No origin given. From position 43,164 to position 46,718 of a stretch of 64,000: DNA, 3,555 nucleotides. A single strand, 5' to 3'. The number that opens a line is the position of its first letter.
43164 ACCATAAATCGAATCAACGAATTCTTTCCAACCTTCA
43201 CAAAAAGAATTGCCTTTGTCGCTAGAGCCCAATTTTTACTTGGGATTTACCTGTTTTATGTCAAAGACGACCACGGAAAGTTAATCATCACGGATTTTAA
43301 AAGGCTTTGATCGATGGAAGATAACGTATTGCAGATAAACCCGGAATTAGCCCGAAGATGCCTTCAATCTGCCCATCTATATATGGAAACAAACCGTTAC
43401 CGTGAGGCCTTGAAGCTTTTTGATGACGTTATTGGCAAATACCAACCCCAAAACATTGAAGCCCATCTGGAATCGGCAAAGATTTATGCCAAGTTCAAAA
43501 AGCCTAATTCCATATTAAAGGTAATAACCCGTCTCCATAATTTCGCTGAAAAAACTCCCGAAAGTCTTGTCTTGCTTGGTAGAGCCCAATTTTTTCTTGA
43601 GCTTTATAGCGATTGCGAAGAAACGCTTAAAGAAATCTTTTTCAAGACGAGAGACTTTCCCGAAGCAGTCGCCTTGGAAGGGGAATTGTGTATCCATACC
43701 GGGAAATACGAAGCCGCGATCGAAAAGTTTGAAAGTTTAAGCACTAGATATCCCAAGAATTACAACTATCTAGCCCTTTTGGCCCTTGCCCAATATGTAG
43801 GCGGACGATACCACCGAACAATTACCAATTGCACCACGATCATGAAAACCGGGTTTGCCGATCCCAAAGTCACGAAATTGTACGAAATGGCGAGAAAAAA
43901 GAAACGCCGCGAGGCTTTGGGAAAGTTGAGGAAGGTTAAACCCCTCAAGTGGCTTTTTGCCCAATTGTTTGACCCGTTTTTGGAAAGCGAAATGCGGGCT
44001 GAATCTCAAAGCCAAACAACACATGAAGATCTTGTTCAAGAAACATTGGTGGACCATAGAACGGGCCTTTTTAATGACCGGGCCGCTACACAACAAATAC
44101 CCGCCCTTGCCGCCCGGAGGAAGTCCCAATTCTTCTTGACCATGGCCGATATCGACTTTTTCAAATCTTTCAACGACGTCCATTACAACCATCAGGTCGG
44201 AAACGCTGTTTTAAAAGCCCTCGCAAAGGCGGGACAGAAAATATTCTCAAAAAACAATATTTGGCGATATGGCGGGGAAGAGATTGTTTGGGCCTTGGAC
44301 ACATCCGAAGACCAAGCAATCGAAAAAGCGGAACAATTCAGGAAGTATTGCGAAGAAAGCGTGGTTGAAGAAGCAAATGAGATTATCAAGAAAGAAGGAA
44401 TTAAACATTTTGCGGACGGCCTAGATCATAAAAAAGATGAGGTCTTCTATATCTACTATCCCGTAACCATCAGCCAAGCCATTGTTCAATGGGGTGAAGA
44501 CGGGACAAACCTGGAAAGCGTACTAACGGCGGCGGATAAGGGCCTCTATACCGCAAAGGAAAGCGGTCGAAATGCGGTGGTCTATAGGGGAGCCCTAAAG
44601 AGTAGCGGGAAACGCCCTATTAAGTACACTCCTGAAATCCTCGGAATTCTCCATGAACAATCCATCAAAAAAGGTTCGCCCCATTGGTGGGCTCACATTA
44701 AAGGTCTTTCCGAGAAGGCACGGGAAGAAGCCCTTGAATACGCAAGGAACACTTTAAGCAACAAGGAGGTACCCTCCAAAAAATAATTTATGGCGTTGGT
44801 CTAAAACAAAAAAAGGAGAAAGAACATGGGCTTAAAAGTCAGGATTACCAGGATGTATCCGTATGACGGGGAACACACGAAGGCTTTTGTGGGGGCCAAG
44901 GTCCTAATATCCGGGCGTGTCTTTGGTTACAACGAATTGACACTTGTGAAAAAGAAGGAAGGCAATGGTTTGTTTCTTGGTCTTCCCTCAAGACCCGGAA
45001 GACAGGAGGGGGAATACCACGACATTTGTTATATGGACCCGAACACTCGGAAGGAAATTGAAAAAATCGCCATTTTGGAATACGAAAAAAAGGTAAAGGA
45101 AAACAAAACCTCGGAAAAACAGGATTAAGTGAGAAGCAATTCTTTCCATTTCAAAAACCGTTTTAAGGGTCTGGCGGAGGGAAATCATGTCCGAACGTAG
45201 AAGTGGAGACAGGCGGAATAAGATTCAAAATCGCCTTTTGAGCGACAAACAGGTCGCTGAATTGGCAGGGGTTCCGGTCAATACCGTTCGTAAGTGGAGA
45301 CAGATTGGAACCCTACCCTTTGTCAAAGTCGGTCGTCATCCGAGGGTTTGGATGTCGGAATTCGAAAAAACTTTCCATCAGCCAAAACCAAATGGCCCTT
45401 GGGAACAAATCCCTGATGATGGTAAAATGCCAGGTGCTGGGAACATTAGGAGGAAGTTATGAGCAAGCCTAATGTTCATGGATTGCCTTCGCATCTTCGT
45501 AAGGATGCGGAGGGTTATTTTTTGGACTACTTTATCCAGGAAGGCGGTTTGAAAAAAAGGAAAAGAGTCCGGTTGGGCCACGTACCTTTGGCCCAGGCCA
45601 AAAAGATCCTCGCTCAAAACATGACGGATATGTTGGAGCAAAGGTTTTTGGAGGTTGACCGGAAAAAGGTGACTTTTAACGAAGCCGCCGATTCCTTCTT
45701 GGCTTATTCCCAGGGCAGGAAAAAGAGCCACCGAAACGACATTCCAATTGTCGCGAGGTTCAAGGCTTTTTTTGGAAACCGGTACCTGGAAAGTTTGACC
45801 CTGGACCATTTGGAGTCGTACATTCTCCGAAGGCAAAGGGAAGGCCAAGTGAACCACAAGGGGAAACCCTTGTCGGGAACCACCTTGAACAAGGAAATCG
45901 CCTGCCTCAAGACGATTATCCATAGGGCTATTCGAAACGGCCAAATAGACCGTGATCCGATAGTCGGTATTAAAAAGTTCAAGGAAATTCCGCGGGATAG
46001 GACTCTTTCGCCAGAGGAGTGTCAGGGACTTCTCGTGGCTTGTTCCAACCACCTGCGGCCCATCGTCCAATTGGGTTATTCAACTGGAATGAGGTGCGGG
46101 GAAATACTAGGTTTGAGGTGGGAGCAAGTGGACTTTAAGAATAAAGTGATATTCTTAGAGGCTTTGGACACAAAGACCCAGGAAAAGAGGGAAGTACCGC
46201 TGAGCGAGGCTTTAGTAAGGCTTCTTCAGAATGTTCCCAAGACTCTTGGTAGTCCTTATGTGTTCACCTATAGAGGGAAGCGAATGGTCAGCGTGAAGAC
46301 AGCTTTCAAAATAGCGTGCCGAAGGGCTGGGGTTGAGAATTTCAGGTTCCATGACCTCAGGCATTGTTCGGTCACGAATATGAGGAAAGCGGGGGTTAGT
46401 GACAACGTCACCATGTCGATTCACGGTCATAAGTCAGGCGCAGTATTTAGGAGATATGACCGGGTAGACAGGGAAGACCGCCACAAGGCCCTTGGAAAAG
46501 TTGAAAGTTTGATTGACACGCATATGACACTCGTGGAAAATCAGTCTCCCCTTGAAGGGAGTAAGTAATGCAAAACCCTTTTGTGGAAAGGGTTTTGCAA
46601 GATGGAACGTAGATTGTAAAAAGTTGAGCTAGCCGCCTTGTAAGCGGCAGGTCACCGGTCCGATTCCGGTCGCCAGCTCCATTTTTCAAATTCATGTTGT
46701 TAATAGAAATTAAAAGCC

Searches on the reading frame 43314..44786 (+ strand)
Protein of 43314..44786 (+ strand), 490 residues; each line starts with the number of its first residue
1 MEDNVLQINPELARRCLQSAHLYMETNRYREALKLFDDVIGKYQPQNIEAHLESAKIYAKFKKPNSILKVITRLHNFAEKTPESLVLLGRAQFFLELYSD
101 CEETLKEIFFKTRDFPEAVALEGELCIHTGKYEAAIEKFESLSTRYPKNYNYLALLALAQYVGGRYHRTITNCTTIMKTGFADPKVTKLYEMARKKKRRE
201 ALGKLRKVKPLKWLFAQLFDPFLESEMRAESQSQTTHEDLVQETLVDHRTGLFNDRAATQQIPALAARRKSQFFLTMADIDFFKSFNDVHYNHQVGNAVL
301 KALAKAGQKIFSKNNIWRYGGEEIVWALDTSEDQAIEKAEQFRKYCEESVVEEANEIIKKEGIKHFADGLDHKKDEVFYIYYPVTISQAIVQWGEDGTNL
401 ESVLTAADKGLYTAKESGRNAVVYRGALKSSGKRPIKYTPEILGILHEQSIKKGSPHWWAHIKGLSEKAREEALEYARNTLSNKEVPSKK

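Call 95: search_protein_families(library=pfam, proteins=[window:43314-44786:+], max_evalue=0.00001)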
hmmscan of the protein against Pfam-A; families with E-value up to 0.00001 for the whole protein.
window:43314-44786:+ (490 aa): 5 families
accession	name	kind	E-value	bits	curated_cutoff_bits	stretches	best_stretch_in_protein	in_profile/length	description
PF00990.26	GGDEF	-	5.2e-19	69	23.8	1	245-346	2-107/161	Diguanylate cyclase, GGDEF domain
PF14559.12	TPR_19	-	3.3e-11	43.8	25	0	4-51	16-62/68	Tetratricopeptide repeat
PF12895.13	ANAPC3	-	8.5e-09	36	27.2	0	26-107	2-81/82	Anaphase-promoting complex, cyclosome, subunit 3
PF13432.12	TPR_16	-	1.1e-08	35.8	32.7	0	19-61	3-44/65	Tetratricopeptide repeat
PF13428.12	TPR_14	-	1.2e-07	32.1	23.5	0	117-157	2-42/44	Tetratricopeptide repeat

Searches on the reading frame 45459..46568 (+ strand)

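Call 95: search_protein_families(library=pfam, proteins=[window:45459-46568:+], max_evalue=0.00001)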
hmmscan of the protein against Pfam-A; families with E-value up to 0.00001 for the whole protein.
window:45459-46568:+ (369 aa): 2 families
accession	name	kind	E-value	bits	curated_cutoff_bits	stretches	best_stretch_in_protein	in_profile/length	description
PF00589.27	Phage_integrase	-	2.5e-28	99.4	27.1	1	182-338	2-170/172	Phage integrase family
PF13102.12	Phage_int_SAM_5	-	2.4e-06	28.2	22.3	1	73-168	2-93/98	Phage integrase SAM-like domain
